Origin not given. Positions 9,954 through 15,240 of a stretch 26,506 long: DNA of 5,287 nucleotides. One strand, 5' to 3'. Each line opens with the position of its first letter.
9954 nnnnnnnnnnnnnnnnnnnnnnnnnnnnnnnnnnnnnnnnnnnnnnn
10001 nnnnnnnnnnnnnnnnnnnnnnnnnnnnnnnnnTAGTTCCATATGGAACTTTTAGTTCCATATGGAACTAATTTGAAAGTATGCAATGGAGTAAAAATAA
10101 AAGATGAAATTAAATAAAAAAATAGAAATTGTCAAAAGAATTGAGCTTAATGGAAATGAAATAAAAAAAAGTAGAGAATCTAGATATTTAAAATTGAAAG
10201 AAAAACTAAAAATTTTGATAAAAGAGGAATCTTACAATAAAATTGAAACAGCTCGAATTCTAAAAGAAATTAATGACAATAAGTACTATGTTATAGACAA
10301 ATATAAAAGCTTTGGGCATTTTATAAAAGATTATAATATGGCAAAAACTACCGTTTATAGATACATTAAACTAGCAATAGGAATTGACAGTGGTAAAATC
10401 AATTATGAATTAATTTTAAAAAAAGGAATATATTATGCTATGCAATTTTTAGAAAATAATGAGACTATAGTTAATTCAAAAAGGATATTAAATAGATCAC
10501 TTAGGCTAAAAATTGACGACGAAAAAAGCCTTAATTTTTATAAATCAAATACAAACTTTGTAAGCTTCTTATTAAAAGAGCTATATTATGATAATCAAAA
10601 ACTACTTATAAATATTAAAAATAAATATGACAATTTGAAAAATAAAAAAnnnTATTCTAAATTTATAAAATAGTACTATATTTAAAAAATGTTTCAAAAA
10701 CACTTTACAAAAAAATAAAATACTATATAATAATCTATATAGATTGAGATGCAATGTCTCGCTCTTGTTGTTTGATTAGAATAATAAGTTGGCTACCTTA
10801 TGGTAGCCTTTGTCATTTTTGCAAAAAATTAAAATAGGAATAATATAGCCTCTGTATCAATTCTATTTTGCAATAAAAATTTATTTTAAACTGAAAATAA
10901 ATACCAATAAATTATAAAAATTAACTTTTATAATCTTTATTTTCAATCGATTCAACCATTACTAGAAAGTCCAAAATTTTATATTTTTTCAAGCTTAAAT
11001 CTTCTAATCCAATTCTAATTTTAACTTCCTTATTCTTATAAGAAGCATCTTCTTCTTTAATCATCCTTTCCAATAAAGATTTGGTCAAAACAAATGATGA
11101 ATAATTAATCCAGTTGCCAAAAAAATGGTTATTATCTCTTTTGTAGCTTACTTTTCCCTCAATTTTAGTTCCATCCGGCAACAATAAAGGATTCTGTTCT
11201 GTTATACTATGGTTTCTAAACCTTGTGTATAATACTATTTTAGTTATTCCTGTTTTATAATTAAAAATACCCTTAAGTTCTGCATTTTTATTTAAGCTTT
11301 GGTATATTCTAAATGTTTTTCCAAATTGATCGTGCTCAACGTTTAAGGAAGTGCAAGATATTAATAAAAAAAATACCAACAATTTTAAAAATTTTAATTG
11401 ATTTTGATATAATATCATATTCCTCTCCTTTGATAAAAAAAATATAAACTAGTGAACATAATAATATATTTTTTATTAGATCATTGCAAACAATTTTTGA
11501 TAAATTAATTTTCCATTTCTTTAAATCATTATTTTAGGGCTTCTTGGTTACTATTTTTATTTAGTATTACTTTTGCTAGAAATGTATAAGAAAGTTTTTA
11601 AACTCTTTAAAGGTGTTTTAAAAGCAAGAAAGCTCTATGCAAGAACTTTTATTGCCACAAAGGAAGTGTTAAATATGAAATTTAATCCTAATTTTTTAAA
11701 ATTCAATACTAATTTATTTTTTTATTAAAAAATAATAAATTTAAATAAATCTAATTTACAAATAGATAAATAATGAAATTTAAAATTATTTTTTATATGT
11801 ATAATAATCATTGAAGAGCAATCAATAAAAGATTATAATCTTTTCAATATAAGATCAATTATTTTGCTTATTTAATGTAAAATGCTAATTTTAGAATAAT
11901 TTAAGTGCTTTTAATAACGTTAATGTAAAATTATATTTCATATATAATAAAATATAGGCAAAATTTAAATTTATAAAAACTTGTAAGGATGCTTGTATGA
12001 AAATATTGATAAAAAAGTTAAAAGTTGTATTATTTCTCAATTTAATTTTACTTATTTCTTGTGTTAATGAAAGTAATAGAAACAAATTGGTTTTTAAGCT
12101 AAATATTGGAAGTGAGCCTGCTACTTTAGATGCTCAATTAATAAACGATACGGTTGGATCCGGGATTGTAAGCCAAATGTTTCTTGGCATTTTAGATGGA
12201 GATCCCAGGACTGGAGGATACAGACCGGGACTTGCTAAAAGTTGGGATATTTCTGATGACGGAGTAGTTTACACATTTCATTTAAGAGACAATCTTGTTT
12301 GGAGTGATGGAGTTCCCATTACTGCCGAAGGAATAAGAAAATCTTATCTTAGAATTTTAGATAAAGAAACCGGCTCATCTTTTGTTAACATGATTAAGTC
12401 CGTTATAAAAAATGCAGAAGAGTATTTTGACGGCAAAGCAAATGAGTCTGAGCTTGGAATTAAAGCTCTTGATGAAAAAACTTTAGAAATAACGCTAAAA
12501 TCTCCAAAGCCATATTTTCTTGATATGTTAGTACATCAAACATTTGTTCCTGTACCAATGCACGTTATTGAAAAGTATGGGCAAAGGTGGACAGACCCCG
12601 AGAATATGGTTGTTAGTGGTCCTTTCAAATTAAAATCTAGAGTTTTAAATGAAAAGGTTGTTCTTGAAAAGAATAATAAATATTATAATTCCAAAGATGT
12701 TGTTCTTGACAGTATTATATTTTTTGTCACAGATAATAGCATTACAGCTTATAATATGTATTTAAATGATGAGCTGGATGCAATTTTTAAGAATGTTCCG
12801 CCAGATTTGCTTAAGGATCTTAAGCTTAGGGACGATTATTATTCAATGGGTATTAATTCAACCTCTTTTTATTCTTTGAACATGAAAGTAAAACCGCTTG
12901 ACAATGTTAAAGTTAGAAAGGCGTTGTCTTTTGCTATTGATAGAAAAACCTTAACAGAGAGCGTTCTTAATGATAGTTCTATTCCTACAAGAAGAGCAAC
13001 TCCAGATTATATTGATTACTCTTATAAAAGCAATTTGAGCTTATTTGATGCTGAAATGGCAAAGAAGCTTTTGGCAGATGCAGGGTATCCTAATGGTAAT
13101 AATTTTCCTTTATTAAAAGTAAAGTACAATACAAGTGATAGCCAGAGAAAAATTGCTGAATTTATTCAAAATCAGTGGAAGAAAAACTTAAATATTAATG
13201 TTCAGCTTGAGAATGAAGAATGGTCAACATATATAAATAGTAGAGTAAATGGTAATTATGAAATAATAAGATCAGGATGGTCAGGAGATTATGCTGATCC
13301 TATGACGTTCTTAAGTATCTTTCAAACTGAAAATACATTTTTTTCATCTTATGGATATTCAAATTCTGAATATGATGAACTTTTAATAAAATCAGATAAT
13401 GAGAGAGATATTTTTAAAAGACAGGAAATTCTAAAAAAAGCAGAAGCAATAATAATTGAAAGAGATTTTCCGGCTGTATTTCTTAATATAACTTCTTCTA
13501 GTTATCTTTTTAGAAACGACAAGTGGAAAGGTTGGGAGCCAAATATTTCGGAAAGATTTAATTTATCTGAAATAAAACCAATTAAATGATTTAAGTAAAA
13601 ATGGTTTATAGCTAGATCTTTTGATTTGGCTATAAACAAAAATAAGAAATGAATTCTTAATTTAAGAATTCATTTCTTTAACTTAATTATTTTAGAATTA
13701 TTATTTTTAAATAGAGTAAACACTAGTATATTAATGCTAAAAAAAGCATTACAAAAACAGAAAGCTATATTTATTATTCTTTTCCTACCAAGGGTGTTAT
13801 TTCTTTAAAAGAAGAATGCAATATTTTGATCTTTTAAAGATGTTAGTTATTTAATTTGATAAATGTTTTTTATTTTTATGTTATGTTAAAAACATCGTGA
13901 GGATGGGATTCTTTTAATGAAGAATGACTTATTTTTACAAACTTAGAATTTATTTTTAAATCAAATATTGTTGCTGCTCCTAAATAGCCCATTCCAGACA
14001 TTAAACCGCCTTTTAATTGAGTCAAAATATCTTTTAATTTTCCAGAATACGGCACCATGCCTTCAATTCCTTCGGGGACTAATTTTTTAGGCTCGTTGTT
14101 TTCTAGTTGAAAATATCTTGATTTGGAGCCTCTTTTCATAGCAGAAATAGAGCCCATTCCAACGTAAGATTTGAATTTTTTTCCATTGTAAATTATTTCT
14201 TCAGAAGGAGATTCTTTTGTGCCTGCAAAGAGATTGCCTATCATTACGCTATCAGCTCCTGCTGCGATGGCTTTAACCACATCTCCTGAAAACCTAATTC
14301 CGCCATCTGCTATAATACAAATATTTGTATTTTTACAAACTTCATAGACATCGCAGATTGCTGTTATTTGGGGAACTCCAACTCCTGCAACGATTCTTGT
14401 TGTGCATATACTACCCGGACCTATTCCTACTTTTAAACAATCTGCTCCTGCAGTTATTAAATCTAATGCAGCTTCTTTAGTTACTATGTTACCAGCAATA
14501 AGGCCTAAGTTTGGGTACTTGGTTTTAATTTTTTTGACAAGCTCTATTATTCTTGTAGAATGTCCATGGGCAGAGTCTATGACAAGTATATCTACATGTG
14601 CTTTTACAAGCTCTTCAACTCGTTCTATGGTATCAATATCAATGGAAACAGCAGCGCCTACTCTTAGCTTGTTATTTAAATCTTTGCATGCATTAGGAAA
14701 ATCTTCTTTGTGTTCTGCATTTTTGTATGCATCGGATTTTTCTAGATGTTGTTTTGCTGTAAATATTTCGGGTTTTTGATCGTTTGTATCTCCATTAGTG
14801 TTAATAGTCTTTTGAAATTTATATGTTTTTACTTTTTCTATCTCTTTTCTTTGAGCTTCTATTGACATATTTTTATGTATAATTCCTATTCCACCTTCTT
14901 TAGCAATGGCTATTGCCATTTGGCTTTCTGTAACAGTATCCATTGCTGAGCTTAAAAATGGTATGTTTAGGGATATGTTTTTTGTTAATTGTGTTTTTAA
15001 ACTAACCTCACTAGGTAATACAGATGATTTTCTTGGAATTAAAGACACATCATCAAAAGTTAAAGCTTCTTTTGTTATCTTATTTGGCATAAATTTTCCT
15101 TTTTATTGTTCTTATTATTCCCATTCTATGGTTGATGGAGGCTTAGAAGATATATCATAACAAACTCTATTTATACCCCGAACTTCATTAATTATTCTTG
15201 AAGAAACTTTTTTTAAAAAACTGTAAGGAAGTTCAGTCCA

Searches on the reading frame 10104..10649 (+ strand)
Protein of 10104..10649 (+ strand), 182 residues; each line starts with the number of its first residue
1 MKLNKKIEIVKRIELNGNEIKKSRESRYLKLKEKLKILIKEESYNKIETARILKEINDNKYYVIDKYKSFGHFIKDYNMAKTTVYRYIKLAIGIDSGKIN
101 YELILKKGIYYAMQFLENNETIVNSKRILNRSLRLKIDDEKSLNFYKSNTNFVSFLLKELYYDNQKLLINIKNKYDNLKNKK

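Call 84: search_protein_families(library=pfam, proteins=[window:10104-10649:+], max_evalue=0.001)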
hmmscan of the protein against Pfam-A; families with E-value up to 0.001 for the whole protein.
window:10104-10649:+ (182 aa): 1 family
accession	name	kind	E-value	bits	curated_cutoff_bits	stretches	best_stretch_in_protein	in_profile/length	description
PF01672.21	Plasmid_parti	-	1e-20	74.5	22.1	1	84-165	1-84/85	Putative plasmid partition protein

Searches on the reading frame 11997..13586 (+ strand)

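Call 84: search_protein_families(library=pfam, proteins=[window:11997-13586:+], max_evalue=0.001)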
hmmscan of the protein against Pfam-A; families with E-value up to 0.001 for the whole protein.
window:11997-13586:+ (530 aa): 1 family
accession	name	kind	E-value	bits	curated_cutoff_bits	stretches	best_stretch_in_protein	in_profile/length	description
PF00496.27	SBP_bac_5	-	2.7e-90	303.6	32.4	1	75-446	2-364/368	Bacterial extracellular solute-binding proteins, family 5 Middle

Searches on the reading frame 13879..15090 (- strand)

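Call 85: search_protein_families(library=pfam, proteins=[window:13879-15090:-], max_evalue=0.001)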
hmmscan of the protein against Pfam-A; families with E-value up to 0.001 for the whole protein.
window:13879-15090:- (404 aa): 6 families
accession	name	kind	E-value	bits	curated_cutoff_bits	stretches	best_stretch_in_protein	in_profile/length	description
PF00478.31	IMPDH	-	7e-159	528.8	25.6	1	9-398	1-345/345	IMP dehydrogenase / GMP reductase domain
PF03060.21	NMO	-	2.9e-10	40.5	28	1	33-300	2-237/331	Nitronate monooxygenase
PF01070.24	FMN_dh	-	8.5e-08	32.1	24.9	1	197-288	221-305/350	FMN-dependent dehydrogenase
PF01645.23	Glu_synthase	-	9.7e-06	25.4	20.4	1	184-286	197-305/369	Conserved region in glutamate synthase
PF01729.25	QRPTase_C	-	2.4e-05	24.6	23.1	1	130-223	65-156/169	Quinolinate phosphoribosyl transferase, C-terminal domain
PF00977.27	His_biosynth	-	0.00027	20.9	23.6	1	136-288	66-222/228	Histidine biosynthesis protein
